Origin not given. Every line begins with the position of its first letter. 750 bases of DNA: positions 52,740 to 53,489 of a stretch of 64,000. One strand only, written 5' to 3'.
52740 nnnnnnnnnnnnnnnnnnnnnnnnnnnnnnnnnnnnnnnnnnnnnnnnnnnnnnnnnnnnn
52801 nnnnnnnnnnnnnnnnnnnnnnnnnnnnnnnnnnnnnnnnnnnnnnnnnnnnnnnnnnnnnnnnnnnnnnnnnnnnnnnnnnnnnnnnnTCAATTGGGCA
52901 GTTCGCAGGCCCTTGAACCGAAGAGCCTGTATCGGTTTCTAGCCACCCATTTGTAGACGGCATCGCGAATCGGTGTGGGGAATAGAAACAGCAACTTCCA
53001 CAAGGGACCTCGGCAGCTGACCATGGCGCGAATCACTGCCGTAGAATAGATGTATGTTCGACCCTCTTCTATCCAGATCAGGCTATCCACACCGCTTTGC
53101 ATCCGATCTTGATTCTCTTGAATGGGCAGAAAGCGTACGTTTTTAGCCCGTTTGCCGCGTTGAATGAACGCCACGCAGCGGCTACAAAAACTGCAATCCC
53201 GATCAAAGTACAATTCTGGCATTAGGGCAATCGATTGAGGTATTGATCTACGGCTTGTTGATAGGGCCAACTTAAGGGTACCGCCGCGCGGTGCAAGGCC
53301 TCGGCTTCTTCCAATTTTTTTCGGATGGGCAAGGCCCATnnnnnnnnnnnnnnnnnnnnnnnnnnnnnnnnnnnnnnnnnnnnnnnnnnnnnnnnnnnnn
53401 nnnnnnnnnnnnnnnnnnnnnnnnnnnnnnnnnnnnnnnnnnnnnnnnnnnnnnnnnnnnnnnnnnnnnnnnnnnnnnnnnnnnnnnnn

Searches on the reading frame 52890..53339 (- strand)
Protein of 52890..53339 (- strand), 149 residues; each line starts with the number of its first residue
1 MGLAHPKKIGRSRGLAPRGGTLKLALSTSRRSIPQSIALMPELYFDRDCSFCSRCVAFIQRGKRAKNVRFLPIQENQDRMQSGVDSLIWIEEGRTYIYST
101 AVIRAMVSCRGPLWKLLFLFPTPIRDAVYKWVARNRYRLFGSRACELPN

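Call 3: search_protein_families(library=pfam, proteins=[window:52890-53339:-], max_evalue=0.01)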
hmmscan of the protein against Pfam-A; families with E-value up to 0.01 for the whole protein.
window:52890-53339:- (149 aa): 1 family
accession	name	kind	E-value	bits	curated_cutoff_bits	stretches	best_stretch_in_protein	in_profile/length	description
PF04134.17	DCC1-like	-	9.4e-20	72.4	27.8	1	43-141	1-112/113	DCC1-like thiol-disulfide oxidoreductase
